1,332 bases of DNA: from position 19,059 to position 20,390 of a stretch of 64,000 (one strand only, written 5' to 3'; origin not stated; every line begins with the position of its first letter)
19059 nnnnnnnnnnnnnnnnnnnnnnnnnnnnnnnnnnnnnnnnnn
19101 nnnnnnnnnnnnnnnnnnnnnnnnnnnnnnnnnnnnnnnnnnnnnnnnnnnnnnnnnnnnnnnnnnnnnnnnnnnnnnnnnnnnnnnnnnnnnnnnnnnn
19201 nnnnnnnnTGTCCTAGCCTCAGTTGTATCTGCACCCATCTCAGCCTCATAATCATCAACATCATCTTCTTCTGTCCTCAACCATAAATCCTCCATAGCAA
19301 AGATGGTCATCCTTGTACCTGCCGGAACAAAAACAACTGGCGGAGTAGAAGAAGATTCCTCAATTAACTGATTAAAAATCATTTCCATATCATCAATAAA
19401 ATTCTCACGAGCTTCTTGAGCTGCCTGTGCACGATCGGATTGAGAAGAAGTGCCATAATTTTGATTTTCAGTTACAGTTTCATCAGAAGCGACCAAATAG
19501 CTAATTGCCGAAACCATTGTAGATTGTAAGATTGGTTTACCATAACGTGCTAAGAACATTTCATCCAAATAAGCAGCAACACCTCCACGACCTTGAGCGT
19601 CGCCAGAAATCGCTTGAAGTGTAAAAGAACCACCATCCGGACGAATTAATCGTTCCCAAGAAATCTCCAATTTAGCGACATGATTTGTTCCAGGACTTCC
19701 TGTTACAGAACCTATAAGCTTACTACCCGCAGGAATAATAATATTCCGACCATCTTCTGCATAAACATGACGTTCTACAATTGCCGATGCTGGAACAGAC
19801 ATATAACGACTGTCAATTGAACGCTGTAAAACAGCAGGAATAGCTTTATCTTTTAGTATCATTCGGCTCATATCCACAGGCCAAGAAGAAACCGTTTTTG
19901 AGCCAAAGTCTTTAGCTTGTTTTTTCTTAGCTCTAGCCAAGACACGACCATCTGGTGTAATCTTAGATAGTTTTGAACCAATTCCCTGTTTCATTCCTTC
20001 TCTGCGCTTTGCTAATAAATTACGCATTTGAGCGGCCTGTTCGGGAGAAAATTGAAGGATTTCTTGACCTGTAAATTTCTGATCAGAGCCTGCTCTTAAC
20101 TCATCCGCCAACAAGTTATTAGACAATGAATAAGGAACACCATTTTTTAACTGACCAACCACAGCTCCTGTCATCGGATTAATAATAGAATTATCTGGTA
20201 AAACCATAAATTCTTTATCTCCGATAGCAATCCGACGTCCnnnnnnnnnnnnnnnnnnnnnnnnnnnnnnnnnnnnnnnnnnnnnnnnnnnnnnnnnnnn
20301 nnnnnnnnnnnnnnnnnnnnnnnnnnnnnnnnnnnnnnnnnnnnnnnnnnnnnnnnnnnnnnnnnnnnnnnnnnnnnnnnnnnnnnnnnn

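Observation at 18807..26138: CagY-like giant VirB10 (2443 aa): canonical anchor and C-terminal VirB10 domain separated by about 1750 aa of short degenerate repeats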

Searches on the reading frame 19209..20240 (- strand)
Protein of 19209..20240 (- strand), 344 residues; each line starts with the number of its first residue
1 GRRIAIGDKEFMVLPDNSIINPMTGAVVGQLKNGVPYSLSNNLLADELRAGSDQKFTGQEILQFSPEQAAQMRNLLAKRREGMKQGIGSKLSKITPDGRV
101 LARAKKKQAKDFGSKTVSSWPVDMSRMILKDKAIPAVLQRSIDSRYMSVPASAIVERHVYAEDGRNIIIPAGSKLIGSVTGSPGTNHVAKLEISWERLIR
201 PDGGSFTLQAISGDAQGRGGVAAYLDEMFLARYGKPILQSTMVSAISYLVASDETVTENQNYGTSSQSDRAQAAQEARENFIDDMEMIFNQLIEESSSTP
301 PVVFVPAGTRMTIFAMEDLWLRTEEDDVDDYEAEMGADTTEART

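Call 71: search_protein_representatives(protein=window:19209-20240:-)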
Query: 344 residues. Proteins with E-value up to 0.001 (for the whole library): 4320; up to 1e-10: 1156; up to 1e-30: 104. The best 150 are listed.
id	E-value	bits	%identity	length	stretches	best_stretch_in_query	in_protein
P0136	3.1e-150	516.1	70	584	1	1-340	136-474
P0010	1.1e-141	488.0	67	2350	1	1-340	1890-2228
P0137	9.6e-119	412.6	62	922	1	1-343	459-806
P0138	2.6e-118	411.2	63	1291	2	62-343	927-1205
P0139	1.6e-115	402.0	68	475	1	67-342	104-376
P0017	3.3e-112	391.2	55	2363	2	1-342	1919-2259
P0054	5.9e-112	390.4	56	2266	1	1-343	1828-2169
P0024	7.6e-110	383.4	56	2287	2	1-344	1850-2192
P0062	4.4e-107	374.4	54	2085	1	2-344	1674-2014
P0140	1.2e-98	346.6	56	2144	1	1-336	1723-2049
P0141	9.0e-97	340.5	52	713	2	1-343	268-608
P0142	4.1e-95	335.0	99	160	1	127-286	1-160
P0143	3.3e-90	318.9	50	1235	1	1-343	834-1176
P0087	3.8e-87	308.9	48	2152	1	1-338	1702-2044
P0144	5.4e-86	305.1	64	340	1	124-343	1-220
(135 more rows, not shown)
